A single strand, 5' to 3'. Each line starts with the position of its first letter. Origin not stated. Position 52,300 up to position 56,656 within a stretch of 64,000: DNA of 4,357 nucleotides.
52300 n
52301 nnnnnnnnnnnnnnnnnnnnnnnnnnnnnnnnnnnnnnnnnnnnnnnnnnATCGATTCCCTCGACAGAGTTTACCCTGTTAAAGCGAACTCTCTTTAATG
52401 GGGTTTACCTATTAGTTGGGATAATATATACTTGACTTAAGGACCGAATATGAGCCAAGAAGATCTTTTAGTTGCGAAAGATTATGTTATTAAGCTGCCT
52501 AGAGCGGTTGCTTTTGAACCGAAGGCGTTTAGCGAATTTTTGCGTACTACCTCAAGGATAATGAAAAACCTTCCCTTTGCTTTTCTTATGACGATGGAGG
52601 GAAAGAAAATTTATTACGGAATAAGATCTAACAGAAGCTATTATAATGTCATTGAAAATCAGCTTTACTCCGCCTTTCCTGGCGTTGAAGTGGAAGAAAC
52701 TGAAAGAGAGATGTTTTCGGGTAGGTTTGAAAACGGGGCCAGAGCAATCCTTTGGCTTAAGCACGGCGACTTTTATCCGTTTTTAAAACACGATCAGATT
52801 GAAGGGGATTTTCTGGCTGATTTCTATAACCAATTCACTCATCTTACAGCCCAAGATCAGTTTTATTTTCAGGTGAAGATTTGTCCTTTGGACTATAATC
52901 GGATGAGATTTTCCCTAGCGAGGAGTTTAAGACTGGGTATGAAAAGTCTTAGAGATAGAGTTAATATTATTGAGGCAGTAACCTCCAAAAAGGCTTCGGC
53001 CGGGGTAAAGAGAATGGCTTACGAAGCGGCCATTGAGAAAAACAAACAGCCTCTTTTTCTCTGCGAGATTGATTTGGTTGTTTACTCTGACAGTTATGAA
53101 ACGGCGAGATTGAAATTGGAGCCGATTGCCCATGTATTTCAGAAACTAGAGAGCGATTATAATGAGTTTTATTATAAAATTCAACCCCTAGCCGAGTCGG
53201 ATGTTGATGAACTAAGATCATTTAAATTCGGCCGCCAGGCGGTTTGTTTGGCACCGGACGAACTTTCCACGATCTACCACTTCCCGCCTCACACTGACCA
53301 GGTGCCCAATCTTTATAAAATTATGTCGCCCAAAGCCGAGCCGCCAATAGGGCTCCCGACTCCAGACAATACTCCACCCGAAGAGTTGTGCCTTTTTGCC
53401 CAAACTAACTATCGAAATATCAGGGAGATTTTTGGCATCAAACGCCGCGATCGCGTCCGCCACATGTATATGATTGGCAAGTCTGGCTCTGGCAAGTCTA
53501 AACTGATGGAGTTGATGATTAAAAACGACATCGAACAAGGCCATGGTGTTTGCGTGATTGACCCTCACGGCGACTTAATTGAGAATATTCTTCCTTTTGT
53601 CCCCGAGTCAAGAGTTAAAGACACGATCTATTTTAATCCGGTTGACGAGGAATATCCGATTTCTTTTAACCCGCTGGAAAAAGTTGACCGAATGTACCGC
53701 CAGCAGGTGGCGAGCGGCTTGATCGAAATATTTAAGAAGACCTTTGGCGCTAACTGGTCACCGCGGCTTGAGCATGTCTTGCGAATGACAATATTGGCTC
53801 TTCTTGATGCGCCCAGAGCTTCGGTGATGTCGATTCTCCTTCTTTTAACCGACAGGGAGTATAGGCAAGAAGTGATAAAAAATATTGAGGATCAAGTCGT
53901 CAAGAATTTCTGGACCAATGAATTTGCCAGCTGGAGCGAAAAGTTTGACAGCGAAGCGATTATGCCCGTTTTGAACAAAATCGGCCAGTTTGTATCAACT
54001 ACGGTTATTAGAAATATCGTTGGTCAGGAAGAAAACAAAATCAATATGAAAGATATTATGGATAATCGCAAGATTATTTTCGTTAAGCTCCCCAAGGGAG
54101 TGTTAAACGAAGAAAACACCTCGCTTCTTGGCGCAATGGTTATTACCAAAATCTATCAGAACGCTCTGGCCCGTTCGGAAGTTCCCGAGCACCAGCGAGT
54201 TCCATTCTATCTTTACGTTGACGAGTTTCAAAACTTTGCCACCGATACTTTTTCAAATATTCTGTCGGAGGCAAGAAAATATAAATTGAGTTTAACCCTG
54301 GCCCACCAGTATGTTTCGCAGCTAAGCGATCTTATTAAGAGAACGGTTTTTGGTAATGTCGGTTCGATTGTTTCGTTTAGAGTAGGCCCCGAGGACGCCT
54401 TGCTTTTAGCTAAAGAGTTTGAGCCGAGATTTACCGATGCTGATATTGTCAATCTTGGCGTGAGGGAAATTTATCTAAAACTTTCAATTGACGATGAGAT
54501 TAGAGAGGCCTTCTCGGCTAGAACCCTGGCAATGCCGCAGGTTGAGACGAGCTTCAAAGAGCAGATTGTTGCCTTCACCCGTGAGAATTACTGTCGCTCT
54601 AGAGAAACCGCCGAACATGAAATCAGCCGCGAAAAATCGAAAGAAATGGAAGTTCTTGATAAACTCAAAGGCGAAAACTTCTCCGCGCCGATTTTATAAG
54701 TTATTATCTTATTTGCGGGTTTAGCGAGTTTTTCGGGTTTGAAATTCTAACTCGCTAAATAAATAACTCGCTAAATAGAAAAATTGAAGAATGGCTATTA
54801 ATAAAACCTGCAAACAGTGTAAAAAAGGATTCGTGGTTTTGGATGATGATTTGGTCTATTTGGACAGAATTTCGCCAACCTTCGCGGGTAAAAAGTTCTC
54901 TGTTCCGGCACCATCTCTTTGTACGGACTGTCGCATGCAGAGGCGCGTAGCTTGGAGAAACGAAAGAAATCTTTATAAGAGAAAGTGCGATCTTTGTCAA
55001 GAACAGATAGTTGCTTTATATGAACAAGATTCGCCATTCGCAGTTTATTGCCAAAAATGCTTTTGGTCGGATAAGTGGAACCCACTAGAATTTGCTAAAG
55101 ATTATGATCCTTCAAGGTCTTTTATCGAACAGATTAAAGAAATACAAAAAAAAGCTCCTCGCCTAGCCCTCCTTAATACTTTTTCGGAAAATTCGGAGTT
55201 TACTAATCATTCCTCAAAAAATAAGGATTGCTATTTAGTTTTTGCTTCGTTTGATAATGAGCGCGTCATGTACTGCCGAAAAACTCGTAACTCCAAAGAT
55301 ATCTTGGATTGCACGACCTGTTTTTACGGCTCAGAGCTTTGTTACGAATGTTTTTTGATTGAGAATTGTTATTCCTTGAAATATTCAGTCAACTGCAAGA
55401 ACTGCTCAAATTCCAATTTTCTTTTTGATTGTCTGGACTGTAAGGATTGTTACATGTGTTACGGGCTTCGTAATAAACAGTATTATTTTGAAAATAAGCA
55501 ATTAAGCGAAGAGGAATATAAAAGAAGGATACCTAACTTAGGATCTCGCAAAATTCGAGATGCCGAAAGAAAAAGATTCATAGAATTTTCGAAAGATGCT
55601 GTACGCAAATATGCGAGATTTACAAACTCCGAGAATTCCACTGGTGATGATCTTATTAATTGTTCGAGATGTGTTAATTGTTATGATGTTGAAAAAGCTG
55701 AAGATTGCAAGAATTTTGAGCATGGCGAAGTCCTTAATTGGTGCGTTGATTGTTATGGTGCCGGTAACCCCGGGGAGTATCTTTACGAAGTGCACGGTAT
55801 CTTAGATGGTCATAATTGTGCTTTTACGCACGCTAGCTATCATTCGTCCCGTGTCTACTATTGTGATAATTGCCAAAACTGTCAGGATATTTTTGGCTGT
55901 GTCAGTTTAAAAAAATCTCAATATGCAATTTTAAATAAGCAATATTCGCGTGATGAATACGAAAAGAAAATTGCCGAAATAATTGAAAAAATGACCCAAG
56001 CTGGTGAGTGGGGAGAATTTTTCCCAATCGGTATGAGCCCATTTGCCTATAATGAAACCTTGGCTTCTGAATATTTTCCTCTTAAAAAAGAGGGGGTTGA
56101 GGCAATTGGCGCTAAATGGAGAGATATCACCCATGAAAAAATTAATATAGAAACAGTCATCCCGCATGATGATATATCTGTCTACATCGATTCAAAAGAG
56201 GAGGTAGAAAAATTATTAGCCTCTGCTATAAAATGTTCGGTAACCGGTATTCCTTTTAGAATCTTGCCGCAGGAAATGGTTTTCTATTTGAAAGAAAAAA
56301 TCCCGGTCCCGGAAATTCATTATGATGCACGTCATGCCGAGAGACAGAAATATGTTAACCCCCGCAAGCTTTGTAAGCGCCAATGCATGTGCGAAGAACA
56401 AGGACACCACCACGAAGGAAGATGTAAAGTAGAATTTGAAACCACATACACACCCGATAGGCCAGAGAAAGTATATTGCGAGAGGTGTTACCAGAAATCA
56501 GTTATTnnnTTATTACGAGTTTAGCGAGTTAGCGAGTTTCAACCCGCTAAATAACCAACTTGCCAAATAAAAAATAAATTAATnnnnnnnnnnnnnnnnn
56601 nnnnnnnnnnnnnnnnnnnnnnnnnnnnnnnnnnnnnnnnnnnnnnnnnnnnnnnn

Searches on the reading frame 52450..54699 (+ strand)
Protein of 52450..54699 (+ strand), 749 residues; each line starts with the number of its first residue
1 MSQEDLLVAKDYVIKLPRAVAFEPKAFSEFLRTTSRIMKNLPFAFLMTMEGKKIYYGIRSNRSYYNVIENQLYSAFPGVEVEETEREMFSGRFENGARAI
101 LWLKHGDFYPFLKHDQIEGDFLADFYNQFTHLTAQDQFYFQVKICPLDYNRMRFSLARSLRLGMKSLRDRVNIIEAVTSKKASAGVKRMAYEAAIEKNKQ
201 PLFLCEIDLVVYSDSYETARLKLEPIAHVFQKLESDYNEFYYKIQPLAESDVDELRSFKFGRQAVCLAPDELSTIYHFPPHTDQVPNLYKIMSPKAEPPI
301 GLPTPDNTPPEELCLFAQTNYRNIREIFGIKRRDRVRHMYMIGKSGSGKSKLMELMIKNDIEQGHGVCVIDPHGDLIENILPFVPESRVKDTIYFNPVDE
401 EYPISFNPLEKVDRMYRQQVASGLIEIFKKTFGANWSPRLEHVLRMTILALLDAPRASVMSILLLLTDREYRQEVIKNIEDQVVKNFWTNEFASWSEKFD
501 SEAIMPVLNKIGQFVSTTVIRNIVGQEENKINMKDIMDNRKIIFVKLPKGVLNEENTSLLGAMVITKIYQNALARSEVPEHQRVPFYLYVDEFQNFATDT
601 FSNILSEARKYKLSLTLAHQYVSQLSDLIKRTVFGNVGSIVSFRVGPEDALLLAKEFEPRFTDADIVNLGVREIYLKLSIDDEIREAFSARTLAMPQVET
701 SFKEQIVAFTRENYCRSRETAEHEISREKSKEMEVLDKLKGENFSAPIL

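Call 33: search_protein_families(library=pfam, proteins=[window:52450-54699:+], max_evalue=0.00001)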
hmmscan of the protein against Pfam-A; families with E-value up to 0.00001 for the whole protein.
window:52450-54699:+ (749 aa): 3 families
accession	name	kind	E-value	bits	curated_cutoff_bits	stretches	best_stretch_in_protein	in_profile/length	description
PF10412.15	TrwB_AAD_bind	-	5.3e-11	42.5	20.5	1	331-628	10-289/387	Type IV secretion-system coupling protein DNA-binding domain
PF02534.20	T4SS-DNA_transf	-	3.5e-09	36.5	20.1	1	336-627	44-346/468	Type IV secretory system Conjugative DNA transfer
PF01935.23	DUF87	-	1.1e-06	29.4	23.2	1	337-375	24-63/220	Helicase HerA, central domain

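Call 63: search_protein_families(library=padloc, proteins=[window:52450-54699:+], max_evalue=0.01)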
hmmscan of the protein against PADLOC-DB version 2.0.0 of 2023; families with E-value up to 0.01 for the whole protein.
window:52450-54699:+ (749 aa): 4 families
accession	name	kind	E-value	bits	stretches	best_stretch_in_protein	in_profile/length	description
PDLC04140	mad8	-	1.7e-12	45.5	1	337-630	28-242/314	mads_8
PDLC04103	HerA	-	2.2e-06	24.3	1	337-375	173-211/579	-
PDLC04105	HerA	-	5.1e-06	23.3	0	591-645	438-488/576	-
PDLC04106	HerA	-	0.0017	14.9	0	594-649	534-585/667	-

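Call 64: search_protein_families(library=phrogs, proteins=[window:52450-54699:+], max_evalue=0.01)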
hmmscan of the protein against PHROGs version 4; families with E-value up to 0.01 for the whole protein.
window:52450-54699:+ (749 aa): 3 families
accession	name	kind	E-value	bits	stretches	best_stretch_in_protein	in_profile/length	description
phrog_5156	-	unknown function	5.8e-68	230.7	2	182-734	254-812/824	-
phrog_7035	-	unknown function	9.5e-15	55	2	488-629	388-546/969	-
phrog_2666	-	head and packaging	3e-08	33.8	1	318-376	303-361/555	terminase large subunit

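Call 79: find_related_loci(query=window:52450-54696:+, collection=metagenome_contigs, flank=8000)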
Query window:52450-54696:+ (749 aa) in metagenome_contigs; peptide patterns used: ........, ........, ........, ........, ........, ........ (x = any residue, [..] = any of these).
443 stretches matched a pattern; 69 encode a relative of the query (tblastn E <= 1e-3); 69 distinct loci.
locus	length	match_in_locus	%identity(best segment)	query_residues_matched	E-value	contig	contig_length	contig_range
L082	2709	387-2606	70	10-749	0e+0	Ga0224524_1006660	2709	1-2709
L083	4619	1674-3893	70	10-749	0e+0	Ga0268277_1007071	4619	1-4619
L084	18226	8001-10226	69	9-749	0e+0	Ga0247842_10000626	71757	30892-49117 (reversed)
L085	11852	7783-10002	68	10-749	0e+0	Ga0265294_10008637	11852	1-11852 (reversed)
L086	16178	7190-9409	68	10-749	0e+0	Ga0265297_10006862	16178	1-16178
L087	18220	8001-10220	69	10-749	0e+0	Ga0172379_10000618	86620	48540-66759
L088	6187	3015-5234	68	10-749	0e+0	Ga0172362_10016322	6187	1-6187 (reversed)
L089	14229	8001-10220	68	10-749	0e+0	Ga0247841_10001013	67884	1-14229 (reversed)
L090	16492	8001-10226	67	9-749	0e+0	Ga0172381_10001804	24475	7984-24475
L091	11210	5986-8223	68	4-749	0e+0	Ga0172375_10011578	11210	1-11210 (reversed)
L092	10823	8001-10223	67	9-749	0e+0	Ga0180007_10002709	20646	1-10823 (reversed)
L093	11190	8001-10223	67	9-749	0e+0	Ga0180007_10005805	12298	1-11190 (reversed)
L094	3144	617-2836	67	10-749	0e+0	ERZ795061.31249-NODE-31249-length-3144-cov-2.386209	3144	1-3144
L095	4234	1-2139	69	37-749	0e+0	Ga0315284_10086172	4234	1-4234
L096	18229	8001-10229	68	10-749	0e+0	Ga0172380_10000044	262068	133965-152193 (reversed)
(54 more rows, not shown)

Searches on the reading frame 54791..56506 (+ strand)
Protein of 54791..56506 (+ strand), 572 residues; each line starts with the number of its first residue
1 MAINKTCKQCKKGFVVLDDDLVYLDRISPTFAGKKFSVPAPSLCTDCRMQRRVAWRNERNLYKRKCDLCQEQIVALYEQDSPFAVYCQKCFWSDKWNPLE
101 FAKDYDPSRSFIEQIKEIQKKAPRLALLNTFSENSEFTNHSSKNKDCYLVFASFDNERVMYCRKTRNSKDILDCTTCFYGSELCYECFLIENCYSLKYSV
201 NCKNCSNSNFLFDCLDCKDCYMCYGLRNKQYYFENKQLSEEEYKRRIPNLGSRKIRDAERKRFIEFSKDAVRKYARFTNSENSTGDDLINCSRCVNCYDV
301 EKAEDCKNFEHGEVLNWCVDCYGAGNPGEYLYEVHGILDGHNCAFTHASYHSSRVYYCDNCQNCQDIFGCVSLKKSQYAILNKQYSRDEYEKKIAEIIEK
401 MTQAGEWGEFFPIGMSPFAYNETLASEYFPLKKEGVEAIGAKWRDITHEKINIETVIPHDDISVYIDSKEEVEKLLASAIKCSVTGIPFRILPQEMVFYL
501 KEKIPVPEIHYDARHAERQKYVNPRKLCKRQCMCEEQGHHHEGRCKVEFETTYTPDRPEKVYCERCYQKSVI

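Call 53: search_protein_families(library=pfam, proteins=[window:54791-56506:+], max_evalue=0.1)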
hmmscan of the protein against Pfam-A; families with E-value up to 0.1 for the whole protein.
window:54791-56506:+ (572 aa): 0 families

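Call 59: search_protein_families(library=ncbifam, proteins=[window:54791-56506:+], max_evalue=1)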
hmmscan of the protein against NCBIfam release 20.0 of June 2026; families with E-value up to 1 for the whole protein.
window:54791-56506:+ (572 aa): 0 families

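Call 63: search_protein_families(library=padloc, proteins=[window:54791-56506:+], max_evalue=0.01)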
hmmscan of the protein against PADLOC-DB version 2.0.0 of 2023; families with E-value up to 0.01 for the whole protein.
window:54791-56506:+ (572 aa): 0 families

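Call 64: search_protein_families(library=phrogs, proteins=[window:54791-56506:+], max_evalue=0.01)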
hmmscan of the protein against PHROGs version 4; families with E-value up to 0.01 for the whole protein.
window:54791-56506:+ (572 aa): 1 family
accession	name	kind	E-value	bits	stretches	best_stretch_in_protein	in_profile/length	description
phrog_15341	-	unknown function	9.4e-07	29.5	2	287-372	32-120/276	-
